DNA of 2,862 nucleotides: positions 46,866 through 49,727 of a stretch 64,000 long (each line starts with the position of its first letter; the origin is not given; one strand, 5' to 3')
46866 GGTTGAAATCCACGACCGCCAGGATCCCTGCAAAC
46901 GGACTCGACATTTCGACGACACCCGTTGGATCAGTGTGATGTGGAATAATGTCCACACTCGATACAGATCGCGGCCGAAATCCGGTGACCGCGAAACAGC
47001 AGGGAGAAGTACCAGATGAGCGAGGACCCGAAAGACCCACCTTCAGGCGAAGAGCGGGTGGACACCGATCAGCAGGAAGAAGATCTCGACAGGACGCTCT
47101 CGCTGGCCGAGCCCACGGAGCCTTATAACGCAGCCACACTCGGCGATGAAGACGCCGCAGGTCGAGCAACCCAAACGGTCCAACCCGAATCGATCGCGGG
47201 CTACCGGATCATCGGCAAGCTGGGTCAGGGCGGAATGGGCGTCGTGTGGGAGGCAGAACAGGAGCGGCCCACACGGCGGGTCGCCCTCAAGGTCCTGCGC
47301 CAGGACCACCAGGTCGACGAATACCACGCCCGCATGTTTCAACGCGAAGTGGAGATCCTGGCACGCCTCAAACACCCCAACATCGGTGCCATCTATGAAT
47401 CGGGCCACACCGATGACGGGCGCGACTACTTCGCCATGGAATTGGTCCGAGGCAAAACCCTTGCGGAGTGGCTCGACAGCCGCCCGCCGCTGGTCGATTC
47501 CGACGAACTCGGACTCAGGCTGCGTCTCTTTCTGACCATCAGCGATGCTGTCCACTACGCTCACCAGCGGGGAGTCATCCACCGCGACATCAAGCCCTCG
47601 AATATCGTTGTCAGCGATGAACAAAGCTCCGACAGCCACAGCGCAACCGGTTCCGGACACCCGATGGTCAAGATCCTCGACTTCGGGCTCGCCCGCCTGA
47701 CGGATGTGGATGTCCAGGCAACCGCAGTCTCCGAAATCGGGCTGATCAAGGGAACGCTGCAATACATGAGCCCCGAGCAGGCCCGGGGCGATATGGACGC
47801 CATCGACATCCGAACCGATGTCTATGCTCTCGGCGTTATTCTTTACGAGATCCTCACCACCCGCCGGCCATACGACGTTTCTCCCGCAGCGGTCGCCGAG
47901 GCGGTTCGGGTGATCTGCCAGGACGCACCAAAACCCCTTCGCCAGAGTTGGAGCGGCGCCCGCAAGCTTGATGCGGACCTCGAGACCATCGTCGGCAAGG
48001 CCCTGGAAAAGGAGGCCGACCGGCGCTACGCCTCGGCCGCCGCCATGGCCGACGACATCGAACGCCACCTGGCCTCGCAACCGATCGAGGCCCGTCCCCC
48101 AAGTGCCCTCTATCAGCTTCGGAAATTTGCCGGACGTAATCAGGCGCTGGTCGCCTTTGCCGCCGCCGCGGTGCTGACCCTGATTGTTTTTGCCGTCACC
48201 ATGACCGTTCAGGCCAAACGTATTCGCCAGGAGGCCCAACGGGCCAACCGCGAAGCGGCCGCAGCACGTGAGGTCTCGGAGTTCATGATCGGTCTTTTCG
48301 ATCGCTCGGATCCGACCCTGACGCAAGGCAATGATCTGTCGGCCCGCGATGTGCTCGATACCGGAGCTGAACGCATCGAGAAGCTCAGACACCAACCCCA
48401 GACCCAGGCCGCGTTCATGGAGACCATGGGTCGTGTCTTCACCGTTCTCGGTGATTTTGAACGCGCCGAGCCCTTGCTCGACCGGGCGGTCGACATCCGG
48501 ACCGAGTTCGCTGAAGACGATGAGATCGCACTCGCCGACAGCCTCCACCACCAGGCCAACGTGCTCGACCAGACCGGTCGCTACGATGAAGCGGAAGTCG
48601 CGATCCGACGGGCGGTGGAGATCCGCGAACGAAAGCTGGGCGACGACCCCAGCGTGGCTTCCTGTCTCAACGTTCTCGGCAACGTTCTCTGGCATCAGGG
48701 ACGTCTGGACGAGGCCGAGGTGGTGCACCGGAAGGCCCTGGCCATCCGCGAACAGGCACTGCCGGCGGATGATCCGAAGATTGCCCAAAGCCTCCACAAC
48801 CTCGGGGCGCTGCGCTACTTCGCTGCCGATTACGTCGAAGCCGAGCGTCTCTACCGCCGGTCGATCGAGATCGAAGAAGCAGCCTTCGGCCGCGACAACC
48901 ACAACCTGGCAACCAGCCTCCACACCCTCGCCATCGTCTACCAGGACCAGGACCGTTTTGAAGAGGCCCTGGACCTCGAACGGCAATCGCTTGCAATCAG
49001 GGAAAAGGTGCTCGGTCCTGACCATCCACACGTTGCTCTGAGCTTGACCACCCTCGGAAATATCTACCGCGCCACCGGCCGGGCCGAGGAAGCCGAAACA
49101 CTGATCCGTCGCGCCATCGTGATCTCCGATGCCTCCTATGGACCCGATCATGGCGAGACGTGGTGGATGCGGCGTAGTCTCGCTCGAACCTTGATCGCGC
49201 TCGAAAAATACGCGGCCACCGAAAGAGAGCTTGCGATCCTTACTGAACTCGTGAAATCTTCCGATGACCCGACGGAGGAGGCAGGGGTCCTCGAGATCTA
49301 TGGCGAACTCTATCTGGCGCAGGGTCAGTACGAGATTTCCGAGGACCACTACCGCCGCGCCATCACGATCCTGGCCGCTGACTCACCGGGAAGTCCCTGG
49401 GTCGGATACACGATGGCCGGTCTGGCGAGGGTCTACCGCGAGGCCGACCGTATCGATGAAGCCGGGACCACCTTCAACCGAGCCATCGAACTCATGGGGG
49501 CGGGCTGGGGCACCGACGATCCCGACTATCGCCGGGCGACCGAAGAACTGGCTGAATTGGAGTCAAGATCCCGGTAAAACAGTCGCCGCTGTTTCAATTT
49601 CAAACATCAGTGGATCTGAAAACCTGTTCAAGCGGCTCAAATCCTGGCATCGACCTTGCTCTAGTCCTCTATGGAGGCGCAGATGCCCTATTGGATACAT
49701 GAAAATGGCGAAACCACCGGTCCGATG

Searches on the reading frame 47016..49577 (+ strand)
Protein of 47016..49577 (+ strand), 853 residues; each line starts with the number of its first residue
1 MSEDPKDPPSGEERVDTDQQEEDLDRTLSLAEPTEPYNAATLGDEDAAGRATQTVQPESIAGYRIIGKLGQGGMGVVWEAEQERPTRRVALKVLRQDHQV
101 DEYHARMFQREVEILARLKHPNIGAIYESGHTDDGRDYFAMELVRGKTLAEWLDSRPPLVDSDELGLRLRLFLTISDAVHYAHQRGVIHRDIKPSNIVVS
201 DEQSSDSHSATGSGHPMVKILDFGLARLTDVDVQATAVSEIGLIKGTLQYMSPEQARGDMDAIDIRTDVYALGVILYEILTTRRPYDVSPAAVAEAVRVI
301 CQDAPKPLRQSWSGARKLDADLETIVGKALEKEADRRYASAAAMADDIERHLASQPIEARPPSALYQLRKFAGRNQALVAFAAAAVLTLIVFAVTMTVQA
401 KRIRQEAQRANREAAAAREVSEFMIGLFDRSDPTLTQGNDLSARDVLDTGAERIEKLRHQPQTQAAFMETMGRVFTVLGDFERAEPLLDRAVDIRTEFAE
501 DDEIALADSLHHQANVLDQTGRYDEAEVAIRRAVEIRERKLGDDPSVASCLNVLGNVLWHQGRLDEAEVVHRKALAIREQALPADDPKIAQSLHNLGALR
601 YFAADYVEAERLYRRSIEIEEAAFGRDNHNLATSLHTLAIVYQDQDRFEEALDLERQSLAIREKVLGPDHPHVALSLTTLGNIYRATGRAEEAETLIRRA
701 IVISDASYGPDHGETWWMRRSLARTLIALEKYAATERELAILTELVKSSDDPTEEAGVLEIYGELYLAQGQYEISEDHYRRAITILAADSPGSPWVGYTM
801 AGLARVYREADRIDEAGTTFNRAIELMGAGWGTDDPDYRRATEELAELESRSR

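Call 33: search_protein_families(library=pfam, proteins=[window:47016-49577:+], max_evalue=0.00001)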
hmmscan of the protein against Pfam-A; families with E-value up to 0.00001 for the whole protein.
window:47016-49577:+ (853 aa): 16 families
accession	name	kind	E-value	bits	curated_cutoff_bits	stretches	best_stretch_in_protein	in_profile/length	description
PF13424.12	TPR_12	-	2.1e-61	204.5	30.1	6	589-664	2-77/77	Tetratricopeptide repeat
PF13374.12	TPR_10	-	1.6e-57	190.4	27.5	4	631-672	1-42/42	Tetratricopeptide repeat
PF24885.1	TPR_NPHP3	-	6.6e-52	176.7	100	3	546-664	97-215/239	Nephrocystin-3 TPR domain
PF00069.31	Pkinase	-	2.3e-43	148.9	31.7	1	63-345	1-259/263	Protein kinase domain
PF07714.23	PK_Tyr_Ser-Thr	-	1.5e-28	100.2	23.1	1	66-297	4-217/258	Protein tyrosine and serine/threonine kinase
PF00515.34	TPR_1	-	1.7e-28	97.7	27.8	0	548-579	1-32/34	Tetratricopeptide repeat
PF07719.23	TPR_2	-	2.6e-27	93.1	27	0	507-537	1-31/34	Tetratricopeptide repeat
PF13181.12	TPR_8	-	2.6e-23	80.6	25.7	0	507-538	1-32/34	Tetratricopeptide repeat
PF13176.12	TPR_7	-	2.7e-20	71.1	27.9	0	677-702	2-27/36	Tetratricopeptide repeat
PF17874.7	TPR_MalT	-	9.6e-20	71.6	45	1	463-583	38-157/336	MalT-like TPR region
PF14559.12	TPR_19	-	1.5e-11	44.9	25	0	767-824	2-52/68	Tetratricopeptide repeat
PF13428.12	TPR_14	-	2.3e-11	43.6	23.5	0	678-702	5-29/44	Tetratricopeptide repeat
PF07721.20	TPR_4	-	1.2e-10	41.4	27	0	550-568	3-21/26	Tetratricopeptide repeat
PF13431.12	TPR_17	-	6.1e-10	39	24.4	0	671-694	10-33/34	Tetratricopeptide repeat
PF13432.12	TPR_16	-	3.6e-08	34.1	32.7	0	513-575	3-58/65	Tetratricopeptide repeat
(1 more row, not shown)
